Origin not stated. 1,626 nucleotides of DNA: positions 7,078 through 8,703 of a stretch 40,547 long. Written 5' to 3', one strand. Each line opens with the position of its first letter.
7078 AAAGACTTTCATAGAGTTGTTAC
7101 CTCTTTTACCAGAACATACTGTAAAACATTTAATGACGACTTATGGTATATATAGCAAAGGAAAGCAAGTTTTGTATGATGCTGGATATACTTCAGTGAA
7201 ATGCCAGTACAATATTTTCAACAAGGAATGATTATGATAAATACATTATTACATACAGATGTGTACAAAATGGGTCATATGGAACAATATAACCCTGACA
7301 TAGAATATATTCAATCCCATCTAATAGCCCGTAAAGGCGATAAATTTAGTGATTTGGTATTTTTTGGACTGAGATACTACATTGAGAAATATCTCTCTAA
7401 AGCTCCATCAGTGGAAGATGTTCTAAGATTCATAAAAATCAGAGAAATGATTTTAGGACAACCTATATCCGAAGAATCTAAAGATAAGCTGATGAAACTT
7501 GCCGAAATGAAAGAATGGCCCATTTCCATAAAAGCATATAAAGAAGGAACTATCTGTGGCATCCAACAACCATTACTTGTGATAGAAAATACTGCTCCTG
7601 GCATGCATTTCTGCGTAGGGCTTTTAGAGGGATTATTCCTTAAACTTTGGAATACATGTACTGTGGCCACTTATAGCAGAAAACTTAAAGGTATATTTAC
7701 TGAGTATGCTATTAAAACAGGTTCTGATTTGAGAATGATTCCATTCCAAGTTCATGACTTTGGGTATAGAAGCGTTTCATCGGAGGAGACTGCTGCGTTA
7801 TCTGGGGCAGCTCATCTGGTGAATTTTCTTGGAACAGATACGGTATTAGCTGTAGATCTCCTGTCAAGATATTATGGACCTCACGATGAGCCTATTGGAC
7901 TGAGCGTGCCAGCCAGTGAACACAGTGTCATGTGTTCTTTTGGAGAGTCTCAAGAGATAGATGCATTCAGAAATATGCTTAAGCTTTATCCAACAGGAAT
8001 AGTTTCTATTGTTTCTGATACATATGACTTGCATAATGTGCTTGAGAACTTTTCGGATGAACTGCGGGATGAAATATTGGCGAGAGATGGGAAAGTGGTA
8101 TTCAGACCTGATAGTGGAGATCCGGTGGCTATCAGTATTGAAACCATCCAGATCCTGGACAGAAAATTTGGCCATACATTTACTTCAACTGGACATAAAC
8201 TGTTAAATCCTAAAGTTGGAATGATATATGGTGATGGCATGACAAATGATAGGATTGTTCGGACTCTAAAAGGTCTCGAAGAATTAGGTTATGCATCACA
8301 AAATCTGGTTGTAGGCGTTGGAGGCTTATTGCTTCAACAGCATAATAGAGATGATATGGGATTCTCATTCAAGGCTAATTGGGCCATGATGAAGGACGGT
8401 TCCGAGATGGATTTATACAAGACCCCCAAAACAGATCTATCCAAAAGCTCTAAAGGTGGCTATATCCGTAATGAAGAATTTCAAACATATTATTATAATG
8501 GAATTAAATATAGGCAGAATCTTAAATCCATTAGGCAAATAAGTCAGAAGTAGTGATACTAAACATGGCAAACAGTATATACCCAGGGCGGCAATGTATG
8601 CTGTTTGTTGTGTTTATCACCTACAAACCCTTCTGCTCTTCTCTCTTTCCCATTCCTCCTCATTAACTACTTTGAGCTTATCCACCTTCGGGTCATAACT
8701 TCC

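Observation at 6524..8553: Prs-like + Nampt-like coupled gene pair with NARP1 (Adps-Namat) architecture: candidate NAD+-reconstitution counter-defence module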

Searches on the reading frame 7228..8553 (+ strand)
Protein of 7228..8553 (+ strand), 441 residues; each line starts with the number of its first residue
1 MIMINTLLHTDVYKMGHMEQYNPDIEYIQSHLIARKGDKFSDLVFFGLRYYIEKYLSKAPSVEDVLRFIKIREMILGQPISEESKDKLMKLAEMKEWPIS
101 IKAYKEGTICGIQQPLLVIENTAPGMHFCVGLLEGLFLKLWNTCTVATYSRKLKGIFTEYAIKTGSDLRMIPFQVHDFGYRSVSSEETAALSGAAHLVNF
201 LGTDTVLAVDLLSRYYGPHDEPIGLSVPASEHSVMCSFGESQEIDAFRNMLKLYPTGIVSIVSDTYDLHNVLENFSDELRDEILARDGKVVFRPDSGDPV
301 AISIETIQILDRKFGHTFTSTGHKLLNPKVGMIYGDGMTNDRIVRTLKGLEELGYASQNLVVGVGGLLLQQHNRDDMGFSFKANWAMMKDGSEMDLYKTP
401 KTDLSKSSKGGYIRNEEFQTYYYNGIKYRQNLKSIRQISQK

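Call 4: search_protein_families(library=pfam, proteins=[window:7228-8553:+], max_evalue=1)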
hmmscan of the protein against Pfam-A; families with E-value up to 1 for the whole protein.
window:7228-8553:+ (441 aa): 2 families
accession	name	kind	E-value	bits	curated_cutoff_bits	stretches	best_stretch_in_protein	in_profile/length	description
PF04095.22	NAPRTase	-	3.2e-43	148.6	20.8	1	173-421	1-230/239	Nicotinate phosphoribosyltransferase (NAPRTase) family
PF18127.6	NAMPT_N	-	2.1e-11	44.4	25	1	5-58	1-54/98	Nicotinamide phosphoribosyltransferase, N-terminal domain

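Call 5: search_protein_families(library=phrogs, proteins=[window:7228-8553:+], max_evalue=0.01)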
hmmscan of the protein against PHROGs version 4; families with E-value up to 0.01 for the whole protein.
window:7228-8553:+ (441 aa): 4 families
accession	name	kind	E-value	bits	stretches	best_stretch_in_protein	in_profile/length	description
phrog_448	-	other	4.1e-134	449.2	1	2-416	11-446/500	nicotinamide phosphoribosyl transferase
phrog_16547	-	other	3.6e-51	175.2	1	6-285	10-310/315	nicotinamide phosphoribosyl transferase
phrog_15800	-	other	1.4e-42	147.3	2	307-414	160-266/322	nicotinamide phosphoribosyl transferase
phrog_12872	-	other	1.2e-36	127.5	2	220-302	232-315/547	nicotinamide phosphoribosyl transferase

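Call 6: search_protein_families(library=ncbifam, proteins=[window:7228-8553:+], max_evalue=1)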
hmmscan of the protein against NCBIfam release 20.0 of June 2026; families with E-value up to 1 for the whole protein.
window:7228-8553:+ (441 aa): 7 families
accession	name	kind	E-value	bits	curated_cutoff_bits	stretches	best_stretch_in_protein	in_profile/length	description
NF006629.0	PRK09198.1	equivalog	1.5e-135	452.5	405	1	2-420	3-425/465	nicotinate phosphoribosyltransferase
TIGR01513.1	NAPRTase_put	equivalog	1.2e-08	34.3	297.4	1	86-312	75-272/452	nicotinate phosphoribosyltransferase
NF006696.0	PRK09243.1-3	equivalog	7.7e-08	31.4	503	1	8-313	14-282/451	nicotinate phosphoribosyltransferase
NF006695.0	PRK09243.1-2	equivalog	3.1e-06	26.1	469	1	73-312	76-279/480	nicotinate phosphoribosyltransferase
NF009131.0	PRK12484.1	equivalog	4.6e-06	25.6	330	1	85-312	79-276/455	nicotinate phosphoribosyltransferase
NF004078.0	PRK05583.1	equivalog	0.1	12.7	77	1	61-107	24-69/104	ribosomal protein L7Ae family protein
NF041793.1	ORF56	equivalog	0.25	11.5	50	1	80-100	7-27/39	ORF56 family plasmid copy control protein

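Call 22: search_solved_structures(query=window:7228-8553:+, max_evalue=0.001, show_alignments=2)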
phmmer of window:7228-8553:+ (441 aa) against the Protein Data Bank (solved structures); distinct sequences matched with E-value up to 0.001: 32.
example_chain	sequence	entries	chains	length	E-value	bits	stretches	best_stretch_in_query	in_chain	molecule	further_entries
7yqo_A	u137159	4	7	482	1.5e-78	267.8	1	4-413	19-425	Pre-B cell enhancing factor related protein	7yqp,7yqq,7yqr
6tac_A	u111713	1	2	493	3e-78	266.8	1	4-413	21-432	Nicotinamide phosphoribosyltransferase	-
2gvl_A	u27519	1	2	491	2.4e-76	260.5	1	4-413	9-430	Nicotinamide phosphoribosyltransferase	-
2h3d_A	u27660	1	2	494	2.4e-76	260.5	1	4-413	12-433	Nicotinamide phosphoribosyltransferase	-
7q8t_A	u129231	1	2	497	2.5e-76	260.5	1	4-413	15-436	Nicotinamide phosphoribosyltransferase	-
2h3b_A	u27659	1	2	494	5.6e-76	259.3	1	4-413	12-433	Nicotinamide phosphoribosyltransferase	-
9w5x_A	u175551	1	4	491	6.9e-76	259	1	8-411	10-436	Nicotinamide phosphoribosyltransferase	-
9w5w_A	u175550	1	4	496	7.2e-76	259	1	8-411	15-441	Nicotinamide phosphoribosyltransferase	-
2g95_A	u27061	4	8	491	8.8e-76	258.7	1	4-413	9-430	Nicotinamide phosphoribosyltransferase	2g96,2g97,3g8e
3dgr_A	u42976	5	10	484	1.3e-75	258.1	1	4-413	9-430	Nicotinamide phosphoribosyltransferase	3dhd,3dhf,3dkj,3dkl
2gvg_A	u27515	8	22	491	1.4e-75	258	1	4-413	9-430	Nicotinamide phosphoribosyltransferase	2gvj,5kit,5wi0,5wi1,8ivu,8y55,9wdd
7ppe_A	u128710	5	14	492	1.4e-75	258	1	4-413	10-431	Nicotinamide phosphoribosyltransferase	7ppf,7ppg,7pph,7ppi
5lx3_A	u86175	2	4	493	1.4e-75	258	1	4-413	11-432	Nicotinamide phosphoribosyltransferase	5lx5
5nsd_A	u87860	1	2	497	1.4e-75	258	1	4-413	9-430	Nicotinamide phosphoribosyltransferase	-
7enq_A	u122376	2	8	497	1.4e-75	258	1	4-413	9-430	Nicotinamide phosphoribosyltransferase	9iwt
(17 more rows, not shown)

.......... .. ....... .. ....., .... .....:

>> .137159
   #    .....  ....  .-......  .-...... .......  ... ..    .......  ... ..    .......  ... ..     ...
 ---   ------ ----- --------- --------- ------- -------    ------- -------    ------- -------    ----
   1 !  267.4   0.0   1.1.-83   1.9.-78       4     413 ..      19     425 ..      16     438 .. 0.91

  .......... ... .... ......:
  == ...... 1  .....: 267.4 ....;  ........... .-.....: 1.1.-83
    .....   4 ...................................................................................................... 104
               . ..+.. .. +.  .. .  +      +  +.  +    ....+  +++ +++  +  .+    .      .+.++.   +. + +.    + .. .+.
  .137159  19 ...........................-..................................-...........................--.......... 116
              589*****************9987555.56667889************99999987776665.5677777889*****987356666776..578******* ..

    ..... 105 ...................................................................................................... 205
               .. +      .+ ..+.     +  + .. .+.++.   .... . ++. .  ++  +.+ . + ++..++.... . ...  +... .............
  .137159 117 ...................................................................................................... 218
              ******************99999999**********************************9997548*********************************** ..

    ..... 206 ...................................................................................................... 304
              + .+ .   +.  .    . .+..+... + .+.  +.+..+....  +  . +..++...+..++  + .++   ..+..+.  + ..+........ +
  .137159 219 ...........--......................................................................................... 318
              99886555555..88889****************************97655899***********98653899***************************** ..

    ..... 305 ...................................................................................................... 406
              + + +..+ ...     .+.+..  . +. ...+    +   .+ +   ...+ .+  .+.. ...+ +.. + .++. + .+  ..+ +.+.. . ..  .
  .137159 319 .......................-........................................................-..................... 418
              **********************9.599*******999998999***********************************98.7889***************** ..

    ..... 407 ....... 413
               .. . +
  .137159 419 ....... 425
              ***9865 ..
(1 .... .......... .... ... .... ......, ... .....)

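Call 28: search_dna_similar(query=window:7228-8553:+, collection=phages, mode=protein, max_rows=40, rows=spread)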
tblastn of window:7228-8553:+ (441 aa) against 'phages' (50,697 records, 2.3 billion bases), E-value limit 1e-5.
Records with a match: 2018; places in all: 2022; records where one place covers at least 80% of the query: 1855.
Best place of each record, by identity: <60% 2018.
By first word of the organism name: Vibrio 230; Klebsiella 200; Staphylococcus 198; Pseudomonas 198; Escherichia 188; Salmonella 128; Mycobacterium 104; Aeromonas 97; Bacillus 84; Listeria 55; and 68 more.
By host as written in the record: - 253; Klebsiella pneumoniae 93; Staphylococcus aureus 82; Mycobacterium smegmatis mc2 155 65; Pseudomonas aeruginosa 55; Escherichia coli 51; Listeria monocytogenes 44; Vibrio harveyi BAA-1116 36; and 507 more.
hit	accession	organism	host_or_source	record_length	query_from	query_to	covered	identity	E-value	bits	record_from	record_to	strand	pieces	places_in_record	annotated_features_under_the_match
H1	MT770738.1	Rhizobium phage B1VFA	Rhizobium leguminosarum VF39SM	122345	5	411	92%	41.7%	5e-81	278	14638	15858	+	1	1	nicotinamide phosphoribosyltransferase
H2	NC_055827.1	Mycobacterium phage DirkDirk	Mycobacterium smegmatis mc#155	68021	4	410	92%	38.5%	1e-71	251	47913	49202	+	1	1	70: nicotinamide phosphoribosyl transferase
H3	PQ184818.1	Mycobacterium phage Douge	Mycobacterium smegmatis mc#155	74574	4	410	92%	37.6%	3e-72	253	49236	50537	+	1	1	74: nicotinate ribosyltransferase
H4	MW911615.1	Vibrio phage ICP1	Vibrio cholerae O1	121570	1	413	94%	36.6%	1e-63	228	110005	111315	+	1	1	record has no annotation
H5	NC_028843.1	Mycobacterium phage Lolly9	Mycobacterium smegmatis mc2 155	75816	4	410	92%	37.1%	2e-66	236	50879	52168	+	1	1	74: nicotinamide phosphoribosyl transferase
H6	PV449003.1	Bacillus phage vB_BceH_LBC2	Bacillus cereus NCCP 14796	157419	5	410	92%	36.8%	2e-67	238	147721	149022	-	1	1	nicotinamide phosphoribosyl transferase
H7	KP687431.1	Staphylococcus phage IME-SA1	Staphylococcus aureus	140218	2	413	93%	36.3%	3e-72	253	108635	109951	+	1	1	nicotinamide phosphoribosyltransferase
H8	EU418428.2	Staphylococcus phage A5W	Staphylococcus aureus NCTC9789 (=PS80)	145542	2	413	93%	36.3%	3e-72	253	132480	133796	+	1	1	nadV: NadV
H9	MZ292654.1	Vibrio phage ICP1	Vibrio cholerae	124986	1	413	94%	36.0%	8e-61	219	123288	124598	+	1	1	hypothetical protein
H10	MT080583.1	Staphylococcus phage vB_SauM_EW13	Staphylococcus carnosus TM300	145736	3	413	93%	35.9%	8e-72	251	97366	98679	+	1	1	record has no annotation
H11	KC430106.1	Bacillus phage BPS10C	-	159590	5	410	92%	36.2%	8e-65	231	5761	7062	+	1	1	putative nicotinamide phosphoribosyl transferase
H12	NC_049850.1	Burkholderia phage BcepSaruman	Burkholderia cenocepacia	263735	2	416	94%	35.1%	5e-62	223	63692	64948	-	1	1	nicotinamide phosphoribosyl transferase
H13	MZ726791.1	Escherichia phage vB_EcoM_ASO1A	Escherichia coli O1 Strain ECL20885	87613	8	411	92%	35.8%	9e-46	247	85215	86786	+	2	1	nicotinamide phosphoribosyl transferase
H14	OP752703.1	Stenotrophomonas phage RAS14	Stenotrophomonas maltophilia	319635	5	421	95%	34.5%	6e-53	197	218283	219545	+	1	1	nicotinamide phosphoribosyltransferase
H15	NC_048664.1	Cronobacter phage vB_CsaP_009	Cronobacter sakazakii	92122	1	426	96%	33.9%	9e-39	227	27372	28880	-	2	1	nicotinamide phosphoribosyl transferase | hypothetical protein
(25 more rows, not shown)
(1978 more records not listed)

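Call 30: get_annotated_region(hit=H1, flank=5000)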
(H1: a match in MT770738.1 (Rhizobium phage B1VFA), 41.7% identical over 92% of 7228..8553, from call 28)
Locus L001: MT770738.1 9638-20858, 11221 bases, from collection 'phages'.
description: Rhizobium phage B1VFA, complete genome.
organism: Rhizobium phage B1VFA (NCBI taxid 2759201)
taxonomy: Viruses; Duplodnaviria; Heunggongvirae; Uroviricota; Caudoviricetes
host: Rhizobium leguminosarum VF39SM; source: -; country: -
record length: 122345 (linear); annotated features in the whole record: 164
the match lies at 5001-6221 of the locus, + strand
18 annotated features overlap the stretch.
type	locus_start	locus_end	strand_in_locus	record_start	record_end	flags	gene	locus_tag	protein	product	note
CDS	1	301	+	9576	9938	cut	-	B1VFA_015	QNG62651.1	hypothetical protein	-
CDS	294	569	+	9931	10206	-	-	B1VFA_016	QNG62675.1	hypothetical protein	-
CDS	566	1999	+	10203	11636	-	-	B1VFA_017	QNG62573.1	RNA-2',3'-PO4:RNA-5'-OH ligase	-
CDS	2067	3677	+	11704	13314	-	-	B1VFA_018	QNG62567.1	hypothetical protein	-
CDS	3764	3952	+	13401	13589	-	-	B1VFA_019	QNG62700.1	hypothetical protein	-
CDS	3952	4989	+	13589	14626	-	-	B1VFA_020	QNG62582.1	nicotinamide-nucleotide adenylyltransferase, NadM family / ADP-ribose pyrophosphatase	-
CDS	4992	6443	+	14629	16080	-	-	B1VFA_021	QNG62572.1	nicotinamide phosphoribosyltransferase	-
CDS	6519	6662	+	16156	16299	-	-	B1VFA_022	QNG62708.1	hypothetical protein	-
CDS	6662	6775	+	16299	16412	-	-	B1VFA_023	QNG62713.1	hypothetical protein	-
CDS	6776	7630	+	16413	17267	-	-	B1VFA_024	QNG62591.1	prohibitin family protein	-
CDS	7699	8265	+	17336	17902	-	-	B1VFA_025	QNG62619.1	hypothetical protein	-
CDS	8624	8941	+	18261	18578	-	-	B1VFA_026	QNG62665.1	hypothetical protein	-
CDS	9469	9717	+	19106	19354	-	-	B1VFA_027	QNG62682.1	hypothetical protein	-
CDS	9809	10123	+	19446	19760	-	-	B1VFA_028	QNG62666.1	hypothetical protein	-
CDS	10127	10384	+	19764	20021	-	-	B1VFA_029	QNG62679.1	hypothetical protein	-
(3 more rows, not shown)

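Call 31: get_annotated_region(hit=H2, flank=5000)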
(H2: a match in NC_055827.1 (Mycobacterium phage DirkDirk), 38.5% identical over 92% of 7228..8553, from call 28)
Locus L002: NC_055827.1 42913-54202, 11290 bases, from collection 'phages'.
description: Mycobacterium phage DirkDirk, complete genome.
organism: Mycobacterium phage DirkDirk (NCBI taxid 2664225)
taxonomy: Viruses; Duplodnaviria; Heunggongvirae; Uroviricota; Caudoviricetes; Vilmaviridae; Lclasvirinae; Bronvirus; Bronvirus dirkdirk
host: Mycobacterium smegmatis mc#155; source: soil; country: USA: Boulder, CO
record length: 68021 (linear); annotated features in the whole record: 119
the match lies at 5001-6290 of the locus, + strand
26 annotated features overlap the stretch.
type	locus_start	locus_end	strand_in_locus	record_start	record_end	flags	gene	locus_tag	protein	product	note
CDS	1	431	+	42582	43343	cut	58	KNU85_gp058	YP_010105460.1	ERF family ssDNA binding protein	-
CDS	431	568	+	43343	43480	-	59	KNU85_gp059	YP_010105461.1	hypothetical protein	-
CDS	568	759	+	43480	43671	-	60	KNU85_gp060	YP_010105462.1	Erf-like ssDNA annealing protein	-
CDS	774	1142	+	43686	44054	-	61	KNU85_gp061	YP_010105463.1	hypothetical protein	-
CDS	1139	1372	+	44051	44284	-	62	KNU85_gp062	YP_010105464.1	hypothetical protein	-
CDS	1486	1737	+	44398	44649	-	63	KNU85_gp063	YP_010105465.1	HNH endonuclease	-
CDS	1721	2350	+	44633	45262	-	64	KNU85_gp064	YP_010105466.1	hypothetical protein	-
CDS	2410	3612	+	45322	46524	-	65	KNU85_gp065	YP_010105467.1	DnaB-like replicative helicase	-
CDS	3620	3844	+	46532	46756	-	66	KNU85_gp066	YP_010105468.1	transcriptional regulator WhiB-like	-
CDS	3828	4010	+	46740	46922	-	67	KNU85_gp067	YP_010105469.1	hypothetical protein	-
CDS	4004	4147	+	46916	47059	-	68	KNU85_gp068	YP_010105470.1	hypothetical protein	-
CDS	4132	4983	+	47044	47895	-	69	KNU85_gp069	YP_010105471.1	ribose-phosphate pyrophosphokinase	-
CDS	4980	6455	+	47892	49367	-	70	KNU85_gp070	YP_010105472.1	nicotinamide phosphoribosyl transferase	-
CDS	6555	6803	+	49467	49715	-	71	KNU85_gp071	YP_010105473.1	hypothetical protein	-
CDS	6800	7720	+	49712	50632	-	72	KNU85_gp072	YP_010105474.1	polynucleotide kinase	-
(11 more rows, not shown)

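Call 32: get_annotated_region(hit=H9, flank=3000)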
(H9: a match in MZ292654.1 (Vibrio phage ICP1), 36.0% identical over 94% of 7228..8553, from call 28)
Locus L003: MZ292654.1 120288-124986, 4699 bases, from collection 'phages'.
description: Vibrio phage ICP1, complete genome.
organism: Vibrio phage ICP1 (NCBI taxid 979525)
taxonomy: Viruses; Duplodnaviria; Heunggongvirae; Uroviricota; Caudoviricetes; Mohonavirus; Mohonavirus ICP1
host: Vibrio cholerae; source: -; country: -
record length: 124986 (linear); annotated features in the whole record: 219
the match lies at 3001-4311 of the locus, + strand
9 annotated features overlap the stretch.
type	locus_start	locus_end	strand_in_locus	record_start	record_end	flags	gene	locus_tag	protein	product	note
CDS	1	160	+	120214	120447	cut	-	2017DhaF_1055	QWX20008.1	hypothetical protein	Previously called: GP217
CDS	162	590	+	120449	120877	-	-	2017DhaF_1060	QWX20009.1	hypothetical protein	Previously called: GP218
CDS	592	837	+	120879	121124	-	-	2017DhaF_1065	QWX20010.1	hypothetical protein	Previously called: GP219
CDS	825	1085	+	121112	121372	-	-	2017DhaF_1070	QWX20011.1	hypothetical protein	Previously called: GP220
CDS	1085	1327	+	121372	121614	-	-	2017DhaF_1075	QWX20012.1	hypothetical protein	Previously called: GP221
CDS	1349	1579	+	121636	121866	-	-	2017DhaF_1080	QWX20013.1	hypothetical protein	Previously called: GP226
CDS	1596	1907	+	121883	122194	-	-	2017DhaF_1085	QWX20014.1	hypothetical protein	Previously called: GP227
CDS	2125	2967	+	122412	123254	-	-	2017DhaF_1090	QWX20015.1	ribose-phosphate pyrophosphokinase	Previously called: GP228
CDS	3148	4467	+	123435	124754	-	-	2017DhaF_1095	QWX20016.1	hypothetical protein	Annotated with Prodigal v2.6.3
